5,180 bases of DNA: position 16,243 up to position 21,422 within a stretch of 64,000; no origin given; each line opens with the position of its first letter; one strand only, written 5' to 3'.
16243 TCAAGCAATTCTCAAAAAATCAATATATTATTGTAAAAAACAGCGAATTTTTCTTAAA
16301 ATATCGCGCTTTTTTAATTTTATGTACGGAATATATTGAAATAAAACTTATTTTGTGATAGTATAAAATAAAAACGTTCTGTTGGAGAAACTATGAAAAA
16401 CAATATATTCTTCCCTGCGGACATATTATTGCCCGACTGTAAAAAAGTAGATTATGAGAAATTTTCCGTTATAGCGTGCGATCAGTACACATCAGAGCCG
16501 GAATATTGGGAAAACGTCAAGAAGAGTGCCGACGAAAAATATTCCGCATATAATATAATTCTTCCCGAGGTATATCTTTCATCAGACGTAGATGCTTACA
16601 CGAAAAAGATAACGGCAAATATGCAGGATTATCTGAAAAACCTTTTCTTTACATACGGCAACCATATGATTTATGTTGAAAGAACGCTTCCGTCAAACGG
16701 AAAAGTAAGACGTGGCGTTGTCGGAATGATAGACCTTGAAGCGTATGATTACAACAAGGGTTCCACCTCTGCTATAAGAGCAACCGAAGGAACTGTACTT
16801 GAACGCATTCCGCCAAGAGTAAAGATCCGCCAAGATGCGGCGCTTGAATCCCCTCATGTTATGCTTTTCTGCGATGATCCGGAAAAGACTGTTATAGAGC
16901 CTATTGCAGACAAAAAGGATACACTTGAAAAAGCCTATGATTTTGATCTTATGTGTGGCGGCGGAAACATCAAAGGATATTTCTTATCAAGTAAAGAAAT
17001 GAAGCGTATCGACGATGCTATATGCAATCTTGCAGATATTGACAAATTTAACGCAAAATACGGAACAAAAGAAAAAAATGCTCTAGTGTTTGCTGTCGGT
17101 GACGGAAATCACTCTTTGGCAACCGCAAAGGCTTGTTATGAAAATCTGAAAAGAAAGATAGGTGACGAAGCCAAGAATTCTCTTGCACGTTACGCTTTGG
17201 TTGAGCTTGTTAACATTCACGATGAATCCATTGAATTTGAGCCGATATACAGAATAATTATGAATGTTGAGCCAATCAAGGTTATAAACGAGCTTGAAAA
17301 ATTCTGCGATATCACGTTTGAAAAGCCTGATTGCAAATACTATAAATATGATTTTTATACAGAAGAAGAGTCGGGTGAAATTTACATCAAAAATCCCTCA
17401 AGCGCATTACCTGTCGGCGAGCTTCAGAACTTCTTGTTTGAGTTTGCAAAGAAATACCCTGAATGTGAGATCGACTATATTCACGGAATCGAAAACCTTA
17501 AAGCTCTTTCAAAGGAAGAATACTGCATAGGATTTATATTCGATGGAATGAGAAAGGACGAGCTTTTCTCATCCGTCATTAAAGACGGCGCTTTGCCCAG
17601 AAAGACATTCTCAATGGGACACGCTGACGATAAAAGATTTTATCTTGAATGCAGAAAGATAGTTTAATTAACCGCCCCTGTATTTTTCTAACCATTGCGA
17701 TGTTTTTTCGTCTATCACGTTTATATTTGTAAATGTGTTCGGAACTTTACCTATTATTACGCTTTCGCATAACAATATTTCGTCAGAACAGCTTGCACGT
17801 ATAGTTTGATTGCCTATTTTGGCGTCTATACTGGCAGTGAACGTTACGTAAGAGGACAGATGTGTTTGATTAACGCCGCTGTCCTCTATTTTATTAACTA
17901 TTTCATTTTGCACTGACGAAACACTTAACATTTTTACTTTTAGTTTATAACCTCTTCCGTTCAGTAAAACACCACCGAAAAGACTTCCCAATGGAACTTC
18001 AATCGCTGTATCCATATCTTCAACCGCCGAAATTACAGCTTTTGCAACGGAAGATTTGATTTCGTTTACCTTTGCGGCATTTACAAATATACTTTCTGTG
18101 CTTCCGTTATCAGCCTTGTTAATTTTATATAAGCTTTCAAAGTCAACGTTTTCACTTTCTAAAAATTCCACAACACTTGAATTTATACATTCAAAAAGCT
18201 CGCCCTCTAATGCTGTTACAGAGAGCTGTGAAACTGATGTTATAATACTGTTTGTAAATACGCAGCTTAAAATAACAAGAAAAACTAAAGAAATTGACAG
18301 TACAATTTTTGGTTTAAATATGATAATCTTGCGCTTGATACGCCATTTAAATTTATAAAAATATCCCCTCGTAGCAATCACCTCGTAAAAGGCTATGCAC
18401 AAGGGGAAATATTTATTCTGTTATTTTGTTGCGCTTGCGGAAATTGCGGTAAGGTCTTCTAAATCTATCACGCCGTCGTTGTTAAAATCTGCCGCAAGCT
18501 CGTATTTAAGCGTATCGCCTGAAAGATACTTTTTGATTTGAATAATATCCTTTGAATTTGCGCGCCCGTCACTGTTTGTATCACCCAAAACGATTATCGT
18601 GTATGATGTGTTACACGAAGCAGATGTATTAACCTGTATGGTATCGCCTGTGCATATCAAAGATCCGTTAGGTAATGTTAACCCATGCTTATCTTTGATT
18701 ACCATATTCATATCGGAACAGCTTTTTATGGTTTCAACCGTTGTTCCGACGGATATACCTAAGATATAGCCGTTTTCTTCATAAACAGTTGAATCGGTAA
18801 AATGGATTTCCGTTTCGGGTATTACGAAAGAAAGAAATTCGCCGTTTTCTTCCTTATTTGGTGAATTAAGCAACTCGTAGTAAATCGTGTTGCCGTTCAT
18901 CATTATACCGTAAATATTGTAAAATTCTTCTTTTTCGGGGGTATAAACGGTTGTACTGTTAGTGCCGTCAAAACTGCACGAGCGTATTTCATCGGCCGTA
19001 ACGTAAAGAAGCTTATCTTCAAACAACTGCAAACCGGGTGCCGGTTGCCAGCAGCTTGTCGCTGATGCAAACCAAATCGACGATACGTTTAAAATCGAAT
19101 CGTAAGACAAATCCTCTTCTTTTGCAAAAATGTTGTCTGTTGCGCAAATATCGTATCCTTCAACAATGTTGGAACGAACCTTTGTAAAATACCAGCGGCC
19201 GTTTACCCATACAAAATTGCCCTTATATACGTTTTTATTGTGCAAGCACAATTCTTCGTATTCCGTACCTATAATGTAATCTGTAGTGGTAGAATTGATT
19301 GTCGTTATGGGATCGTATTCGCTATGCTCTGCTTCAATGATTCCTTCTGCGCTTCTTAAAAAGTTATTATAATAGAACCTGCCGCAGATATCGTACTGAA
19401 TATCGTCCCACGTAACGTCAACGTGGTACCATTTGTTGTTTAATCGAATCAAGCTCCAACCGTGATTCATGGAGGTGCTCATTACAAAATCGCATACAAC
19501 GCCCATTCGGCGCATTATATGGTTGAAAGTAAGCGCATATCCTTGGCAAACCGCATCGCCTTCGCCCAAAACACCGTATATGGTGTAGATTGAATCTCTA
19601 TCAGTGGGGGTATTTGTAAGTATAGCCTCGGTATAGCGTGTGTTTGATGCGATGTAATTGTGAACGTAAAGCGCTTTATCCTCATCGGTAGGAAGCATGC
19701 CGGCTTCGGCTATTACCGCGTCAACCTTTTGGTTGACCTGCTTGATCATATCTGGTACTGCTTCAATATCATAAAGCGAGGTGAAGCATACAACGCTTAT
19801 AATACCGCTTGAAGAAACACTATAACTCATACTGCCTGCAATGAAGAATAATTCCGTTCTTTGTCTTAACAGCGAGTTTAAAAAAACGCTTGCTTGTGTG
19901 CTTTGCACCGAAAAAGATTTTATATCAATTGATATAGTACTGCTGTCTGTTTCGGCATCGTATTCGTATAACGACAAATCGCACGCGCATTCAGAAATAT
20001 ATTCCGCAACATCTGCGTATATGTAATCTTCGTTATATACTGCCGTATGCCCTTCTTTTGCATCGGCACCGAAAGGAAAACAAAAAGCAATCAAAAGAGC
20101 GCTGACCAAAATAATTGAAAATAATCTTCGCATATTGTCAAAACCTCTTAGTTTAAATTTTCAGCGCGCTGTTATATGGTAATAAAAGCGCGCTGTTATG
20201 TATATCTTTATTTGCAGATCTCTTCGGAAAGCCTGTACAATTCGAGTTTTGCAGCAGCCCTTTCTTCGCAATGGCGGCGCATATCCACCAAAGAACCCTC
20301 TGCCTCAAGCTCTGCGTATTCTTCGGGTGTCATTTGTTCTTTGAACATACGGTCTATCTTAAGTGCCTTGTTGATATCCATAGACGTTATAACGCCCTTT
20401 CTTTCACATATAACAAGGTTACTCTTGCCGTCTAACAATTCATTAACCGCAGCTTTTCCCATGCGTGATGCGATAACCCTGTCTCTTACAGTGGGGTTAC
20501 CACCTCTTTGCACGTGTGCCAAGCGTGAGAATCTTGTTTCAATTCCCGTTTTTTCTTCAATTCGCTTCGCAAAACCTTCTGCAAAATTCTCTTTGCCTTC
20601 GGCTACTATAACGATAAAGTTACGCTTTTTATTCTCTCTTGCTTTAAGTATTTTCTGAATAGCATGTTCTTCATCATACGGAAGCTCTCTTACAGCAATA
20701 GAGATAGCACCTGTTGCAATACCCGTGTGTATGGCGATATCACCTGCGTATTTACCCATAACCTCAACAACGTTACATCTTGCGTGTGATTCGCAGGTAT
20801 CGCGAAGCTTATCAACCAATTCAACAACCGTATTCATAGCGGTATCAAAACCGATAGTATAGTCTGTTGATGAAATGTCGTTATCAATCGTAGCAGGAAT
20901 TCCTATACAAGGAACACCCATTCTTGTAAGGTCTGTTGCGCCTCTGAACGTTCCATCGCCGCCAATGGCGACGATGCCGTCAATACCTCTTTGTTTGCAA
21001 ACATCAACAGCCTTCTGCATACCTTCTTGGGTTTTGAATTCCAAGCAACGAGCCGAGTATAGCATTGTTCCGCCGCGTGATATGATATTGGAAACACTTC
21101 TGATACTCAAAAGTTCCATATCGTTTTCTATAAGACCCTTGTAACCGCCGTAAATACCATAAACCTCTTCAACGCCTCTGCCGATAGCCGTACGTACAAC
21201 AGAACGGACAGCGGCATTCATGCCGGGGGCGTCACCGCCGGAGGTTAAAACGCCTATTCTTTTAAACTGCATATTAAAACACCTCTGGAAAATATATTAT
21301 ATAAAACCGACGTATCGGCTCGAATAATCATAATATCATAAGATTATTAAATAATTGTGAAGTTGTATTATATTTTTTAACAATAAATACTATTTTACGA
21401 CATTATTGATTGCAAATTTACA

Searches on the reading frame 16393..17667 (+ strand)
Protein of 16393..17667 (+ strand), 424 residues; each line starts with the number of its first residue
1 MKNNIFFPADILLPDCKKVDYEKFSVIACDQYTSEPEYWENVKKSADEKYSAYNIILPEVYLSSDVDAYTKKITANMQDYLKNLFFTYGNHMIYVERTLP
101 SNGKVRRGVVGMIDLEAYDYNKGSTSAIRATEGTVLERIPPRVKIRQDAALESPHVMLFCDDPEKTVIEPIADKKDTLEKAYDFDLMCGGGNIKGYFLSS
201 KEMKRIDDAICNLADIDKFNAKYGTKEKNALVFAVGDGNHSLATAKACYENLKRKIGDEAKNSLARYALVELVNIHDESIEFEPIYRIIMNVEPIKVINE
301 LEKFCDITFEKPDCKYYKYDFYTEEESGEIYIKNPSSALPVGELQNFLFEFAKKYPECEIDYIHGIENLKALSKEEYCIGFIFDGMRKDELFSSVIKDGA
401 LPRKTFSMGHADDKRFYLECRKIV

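Call 11: search_protein_families(library=pfam, proteins=[window:16393-17667:+], max_evalue=0.001)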
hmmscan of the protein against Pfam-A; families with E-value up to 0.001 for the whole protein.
window:16393-17667:+ (424 aa): 1 family
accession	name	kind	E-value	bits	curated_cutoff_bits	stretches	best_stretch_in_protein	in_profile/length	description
PF06245.16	DUF1015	-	1.9e-53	181.9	25.8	1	17-334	5-310/325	Protein of unknown function (DUF1015)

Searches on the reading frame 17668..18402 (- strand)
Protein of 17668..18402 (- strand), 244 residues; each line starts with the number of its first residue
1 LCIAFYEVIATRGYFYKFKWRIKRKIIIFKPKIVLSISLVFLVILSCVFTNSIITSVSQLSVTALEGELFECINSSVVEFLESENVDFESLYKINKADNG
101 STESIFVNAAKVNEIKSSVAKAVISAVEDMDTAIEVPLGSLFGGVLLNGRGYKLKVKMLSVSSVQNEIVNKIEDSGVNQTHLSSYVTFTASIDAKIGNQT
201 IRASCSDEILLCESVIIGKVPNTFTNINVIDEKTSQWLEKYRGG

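Call 73: search_protein_families(library=pfam, proteins=[window:17668-18402:-], max_evalue=0.0001)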
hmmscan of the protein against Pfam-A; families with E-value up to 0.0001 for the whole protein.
window:17668-18402:- (244 aa): 1 family
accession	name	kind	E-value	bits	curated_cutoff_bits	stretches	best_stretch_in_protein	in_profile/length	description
PF09560.15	Spore_YunB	-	1e-20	74.1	25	1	134-223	2-91/91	Sporulation protein YunB (Spo_YunB)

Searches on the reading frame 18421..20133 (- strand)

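Call 11: search_protein_families(library=pfam, proteins=[window:18421-20133:-], max_evalue=0.001)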
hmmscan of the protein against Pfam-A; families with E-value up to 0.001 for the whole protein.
window:18421-20133:- (570 aa): 2 families
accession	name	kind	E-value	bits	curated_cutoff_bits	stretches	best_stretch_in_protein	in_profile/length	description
PF01841.26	Transglut_core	-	1.5e-08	35.3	23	1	148-239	12-107/108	Transglutaminase-like superfamily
PF00404.24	Dockerin_1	-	3.2e-07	30.9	22.9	1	516-563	1-51/57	Dockerin type I domain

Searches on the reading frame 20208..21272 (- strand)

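Call 73: search_protein_families(library=pfam, proteins=[window:20208-21272:-], max_evalue=0.0001)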
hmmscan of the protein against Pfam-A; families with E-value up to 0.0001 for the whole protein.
window:20208-21272:- (354 aa): 2 families
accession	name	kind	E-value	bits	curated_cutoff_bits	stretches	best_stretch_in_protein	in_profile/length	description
PF00365.25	PFK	-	2.2e-105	352.4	30.9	1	5-277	1-275/277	Phosphofructokinase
PF01513.26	NAD_kinase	-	2.7e-06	28.1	25.5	1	86-127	62-104/130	ATP-NAD kinase N-terminal domain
